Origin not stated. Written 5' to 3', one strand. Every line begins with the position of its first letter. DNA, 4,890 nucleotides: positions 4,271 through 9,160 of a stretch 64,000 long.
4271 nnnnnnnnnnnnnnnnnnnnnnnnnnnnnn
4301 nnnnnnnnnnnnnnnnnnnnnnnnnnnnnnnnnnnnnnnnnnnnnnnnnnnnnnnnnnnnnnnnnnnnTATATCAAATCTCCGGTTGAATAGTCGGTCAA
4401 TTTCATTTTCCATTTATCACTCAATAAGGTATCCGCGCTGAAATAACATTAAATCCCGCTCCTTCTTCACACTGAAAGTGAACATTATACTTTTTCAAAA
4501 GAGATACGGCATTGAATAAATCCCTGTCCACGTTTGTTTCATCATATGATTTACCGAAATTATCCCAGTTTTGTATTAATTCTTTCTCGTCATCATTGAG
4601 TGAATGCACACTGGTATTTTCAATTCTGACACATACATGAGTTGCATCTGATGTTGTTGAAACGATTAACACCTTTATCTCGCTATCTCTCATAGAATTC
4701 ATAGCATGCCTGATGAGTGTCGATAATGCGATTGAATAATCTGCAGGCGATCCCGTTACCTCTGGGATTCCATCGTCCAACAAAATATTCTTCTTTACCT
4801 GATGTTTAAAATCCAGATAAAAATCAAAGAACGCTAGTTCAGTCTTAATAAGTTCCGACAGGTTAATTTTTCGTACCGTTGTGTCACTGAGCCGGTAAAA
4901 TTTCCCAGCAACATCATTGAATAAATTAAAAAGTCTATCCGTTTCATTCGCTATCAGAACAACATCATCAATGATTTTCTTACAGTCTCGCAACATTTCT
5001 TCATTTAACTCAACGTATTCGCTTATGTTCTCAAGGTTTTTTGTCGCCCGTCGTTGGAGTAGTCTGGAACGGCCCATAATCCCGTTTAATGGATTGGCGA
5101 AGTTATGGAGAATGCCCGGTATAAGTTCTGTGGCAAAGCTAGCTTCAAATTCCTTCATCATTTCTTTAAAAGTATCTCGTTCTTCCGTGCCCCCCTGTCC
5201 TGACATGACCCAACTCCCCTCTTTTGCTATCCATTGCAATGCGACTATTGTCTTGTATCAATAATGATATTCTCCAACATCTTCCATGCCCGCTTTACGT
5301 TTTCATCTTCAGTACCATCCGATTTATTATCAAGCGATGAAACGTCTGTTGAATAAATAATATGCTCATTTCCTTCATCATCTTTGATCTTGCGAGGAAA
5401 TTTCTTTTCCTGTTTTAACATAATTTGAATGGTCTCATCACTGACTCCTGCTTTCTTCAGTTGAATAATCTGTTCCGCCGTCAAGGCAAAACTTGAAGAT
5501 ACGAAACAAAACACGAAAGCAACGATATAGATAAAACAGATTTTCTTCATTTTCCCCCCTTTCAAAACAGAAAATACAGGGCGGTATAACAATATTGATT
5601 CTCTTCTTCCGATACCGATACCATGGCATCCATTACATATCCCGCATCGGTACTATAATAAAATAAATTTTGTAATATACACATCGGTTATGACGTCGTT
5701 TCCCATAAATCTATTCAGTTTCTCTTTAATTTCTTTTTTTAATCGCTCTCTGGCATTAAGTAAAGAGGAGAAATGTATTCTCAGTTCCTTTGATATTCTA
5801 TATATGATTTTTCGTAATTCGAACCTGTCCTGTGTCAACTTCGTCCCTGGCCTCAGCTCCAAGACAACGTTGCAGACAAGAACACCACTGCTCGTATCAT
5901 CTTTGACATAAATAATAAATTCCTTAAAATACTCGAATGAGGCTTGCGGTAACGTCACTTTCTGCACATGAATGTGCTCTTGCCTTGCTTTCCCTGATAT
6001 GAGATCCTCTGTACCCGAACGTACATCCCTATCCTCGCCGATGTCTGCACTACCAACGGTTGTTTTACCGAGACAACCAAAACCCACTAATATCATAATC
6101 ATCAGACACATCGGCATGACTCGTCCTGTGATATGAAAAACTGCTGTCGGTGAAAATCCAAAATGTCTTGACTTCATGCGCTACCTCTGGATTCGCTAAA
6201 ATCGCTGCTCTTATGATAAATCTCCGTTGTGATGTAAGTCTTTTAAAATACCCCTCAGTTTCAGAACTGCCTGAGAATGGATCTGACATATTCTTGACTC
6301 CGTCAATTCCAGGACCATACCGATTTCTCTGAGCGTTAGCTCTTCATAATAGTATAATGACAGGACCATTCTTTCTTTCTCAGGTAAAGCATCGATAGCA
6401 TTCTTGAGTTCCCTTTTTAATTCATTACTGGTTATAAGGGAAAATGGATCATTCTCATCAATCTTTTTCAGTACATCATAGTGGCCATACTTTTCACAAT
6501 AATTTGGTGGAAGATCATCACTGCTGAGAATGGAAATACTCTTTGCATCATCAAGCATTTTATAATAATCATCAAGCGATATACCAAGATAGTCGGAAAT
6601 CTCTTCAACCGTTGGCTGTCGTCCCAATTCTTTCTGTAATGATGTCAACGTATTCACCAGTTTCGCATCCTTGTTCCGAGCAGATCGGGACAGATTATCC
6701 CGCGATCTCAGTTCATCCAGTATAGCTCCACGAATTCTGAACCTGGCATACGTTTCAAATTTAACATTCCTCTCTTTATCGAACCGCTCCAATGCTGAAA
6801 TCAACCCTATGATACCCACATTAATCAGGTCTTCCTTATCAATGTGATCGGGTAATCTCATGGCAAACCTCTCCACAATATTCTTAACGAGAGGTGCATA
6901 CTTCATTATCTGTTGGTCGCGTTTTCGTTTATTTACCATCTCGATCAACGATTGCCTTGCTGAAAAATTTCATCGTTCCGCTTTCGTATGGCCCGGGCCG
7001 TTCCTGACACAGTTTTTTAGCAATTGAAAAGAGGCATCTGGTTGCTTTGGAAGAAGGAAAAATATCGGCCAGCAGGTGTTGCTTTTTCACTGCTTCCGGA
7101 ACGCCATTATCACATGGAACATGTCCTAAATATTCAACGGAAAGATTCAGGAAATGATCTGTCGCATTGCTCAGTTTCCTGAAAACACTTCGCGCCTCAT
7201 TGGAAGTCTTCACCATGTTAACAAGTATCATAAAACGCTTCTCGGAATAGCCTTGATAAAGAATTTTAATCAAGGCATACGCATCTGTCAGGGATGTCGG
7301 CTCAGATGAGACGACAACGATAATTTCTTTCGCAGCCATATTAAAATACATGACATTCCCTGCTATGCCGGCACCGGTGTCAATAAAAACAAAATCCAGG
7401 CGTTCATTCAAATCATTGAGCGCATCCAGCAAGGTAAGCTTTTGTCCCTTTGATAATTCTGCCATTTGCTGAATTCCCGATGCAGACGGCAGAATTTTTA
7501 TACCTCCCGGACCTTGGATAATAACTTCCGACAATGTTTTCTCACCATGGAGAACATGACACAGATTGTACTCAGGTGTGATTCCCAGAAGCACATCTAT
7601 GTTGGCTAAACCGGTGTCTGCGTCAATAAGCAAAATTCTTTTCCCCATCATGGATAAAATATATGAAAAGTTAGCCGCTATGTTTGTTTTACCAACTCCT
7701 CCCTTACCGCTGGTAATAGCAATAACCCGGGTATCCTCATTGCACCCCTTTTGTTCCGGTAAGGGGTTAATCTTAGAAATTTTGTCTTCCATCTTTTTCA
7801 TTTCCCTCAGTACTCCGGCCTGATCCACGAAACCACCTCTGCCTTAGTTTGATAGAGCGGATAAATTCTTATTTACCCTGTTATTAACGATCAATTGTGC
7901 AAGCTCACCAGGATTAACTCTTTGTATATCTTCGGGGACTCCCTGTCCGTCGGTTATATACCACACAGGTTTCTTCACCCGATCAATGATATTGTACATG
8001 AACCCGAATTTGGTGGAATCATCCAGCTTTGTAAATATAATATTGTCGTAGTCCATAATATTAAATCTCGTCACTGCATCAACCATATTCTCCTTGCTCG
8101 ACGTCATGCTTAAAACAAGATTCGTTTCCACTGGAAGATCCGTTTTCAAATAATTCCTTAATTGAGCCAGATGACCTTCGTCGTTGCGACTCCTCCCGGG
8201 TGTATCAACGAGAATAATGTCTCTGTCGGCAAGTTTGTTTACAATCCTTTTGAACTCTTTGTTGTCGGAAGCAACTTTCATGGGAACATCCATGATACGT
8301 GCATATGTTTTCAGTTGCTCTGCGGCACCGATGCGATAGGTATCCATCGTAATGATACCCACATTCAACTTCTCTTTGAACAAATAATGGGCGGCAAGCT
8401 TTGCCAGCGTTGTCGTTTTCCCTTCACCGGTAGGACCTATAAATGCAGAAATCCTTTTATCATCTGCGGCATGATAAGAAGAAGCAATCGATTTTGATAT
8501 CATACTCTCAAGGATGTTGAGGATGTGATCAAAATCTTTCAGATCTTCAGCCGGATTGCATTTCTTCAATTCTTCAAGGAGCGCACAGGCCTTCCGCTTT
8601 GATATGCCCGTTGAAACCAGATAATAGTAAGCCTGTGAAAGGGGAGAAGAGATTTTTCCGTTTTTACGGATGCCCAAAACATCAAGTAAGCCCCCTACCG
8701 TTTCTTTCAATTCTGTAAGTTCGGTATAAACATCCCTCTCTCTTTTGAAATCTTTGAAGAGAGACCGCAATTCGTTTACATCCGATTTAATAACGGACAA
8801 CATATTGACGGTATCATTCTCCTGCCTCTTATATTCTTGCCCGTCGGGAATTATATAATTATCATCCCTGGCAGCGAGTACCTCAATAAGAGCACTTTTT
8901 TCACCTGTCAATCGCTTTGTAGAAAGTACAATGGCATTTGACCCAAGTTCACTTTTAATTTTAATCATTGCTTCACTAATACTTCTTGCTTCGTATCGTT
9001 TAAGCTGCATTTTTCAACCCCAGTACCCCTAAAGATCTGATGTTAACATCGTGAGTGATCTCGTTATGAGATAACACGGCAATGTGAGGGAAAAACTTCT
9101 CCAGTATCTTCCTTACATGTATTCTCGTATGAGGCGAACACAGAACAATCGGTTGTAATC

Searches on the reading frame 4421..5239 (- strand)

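Call 53: search_protein_families(library=pfam, proteins=[window:4421-5239:-], max_evalue=0.0001)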
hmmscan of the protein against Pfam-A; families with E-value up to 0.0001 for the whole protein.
window:4421-5239:- (272 aa): 1 family
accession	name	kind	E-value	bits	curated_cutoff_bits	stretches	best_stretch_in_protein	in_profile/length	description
PF00512.31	HisKA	-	1.8e-07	31.5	26.9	1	38-97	4-61/66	His Kinase A (phospho-acceptor) domain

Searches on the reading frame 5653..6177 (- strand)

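Call 53: search_protein_families(library=pfam, proteins=[window:5653-6177:-], max_evalue=0.0001)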
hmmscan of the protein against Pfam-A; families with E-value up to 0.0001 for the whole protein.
window:5653-6177:- (174 aa): 1 family
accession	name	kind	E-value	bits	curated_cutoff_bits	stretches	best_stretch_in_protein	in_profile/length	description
PF03748.19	FliL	-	2.9e-10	41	24.6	1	86-172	7-101/103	Flagellar basal body-associated protein FliL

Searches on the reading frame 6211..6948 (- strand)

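Call 53: search_protein_families(library=pfam, proteins=[window:6211-6948:-], max_evalue=0.0001)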
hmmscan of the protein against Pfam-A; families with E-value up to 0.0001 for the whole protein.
window:6211-6948:- (245 aa): 4 families
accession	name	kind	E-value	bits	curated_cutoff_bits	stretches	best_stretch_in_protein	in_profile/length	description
PF04545.22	Sigma70_r4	-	4.6e-19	68.1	24.1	1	184-232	1-49/50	Sigma-70, region 4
PF04542.20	Sigma70_r2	-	1.7e-17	63.4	24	1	14-84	2-69/71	Sigma-70 region 2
PF04539.22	Sigma70_r3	-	6.9e-10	39.3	25.3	1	100-145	9-54/78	Sigma-70 region 3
PF08281.18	Sigma70_r4_2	-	1.9e-09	37.5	25.7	1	179-225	2-48/54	Sigma-70, region 4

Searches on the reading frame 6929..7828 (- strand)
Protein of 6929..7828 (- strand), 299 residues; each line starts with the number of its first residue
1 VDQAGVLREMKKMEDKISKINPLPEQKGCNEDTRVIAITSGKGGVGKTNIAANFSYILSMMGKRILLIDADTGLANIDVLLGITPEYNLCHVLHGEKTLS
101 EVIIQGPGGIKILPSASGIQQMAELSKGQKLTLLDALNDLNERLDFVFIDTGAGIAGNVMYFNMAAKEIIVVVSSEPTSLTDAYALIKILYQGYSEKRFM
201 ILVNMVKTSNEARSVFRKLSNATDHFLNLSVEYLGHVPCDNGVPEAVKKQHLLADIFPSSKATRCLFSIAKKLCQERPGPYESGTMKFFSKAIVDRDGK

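Call 53: search_protein_families(library=pfam, proteins=[window:6929-7828:-], max_evalue=0.0001)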
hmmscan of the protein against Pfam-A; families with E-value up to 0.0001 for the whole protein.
window:6929-7828:- (299 aa): 6 families
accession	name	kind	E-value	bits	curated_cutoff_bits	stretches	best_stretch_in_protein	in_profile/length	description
PF13614.12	AAA_31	-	8.1e-21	75.2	27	1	33-190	1-164/177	AAA domain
PF01656.29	CbiA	-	1.5e-16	60.9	25.4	1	36-251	1-123/125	CobQ/CobB/MinD/ParA nucleotide binding domain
PF10609.15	ParA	-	7.5e-15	55.4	27.1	1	34-273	4-245/246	NUBPL iron-transfer P-loop NTPase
PF00142.24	Fer4_NifH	-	2.9e-13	50.3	25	1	36-276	3-247/271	4Fe-4S iron sulfur cluster binding proteins, NifH/frxC family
PF06564.18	CBP_BcsQ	-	1.3e-07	31.8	21.3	1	35-271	3-231/234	Cellulose biosynthesis protein BcsQ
PF02374.21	ArsA_ATPase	-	1.1e-06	28.5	24.3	1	38-71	5-38/305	Anion-transporting ATPase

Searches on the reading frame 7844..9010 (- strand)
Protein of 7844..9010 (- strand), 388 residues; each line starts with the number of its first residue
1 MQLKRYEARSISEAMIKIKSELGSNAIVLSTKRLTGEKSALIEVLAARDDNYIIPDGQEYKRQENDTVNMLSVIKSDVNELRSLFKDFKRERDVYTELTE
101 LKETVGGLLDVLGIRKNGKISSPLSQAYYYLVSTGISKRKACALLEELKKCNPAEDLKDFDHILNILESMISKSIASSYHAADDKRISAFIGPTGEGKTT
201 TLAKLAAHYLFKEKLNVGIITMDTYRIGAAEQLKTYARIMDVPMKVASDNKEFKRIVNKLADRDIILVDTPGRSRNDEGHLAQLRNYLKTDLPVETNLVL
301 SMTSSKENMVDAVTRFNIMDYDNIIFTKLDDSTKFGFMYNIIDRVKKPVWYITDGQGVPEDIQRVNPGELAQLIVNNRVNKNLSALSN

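Call 53: search_protein_families(library=pfam, proteins=[window:7844-9010:-], max_evalue=0.0001)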
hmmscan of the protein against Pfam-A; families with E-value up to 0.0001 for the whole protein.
window:7844-9010:- (388 aa): 2 families
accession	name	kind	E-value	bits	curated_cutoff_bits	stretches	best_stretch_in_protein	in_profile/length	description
PF00448.28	SRP54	-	2.7e-41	141.8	22.7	1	187-374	3-194/196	SRP54-type protein, GTPase domain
PF25199.1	nSTAND_NTPase5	-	7.7e-05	23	34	0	174-226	32-82/145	Novel STAND NTPase 5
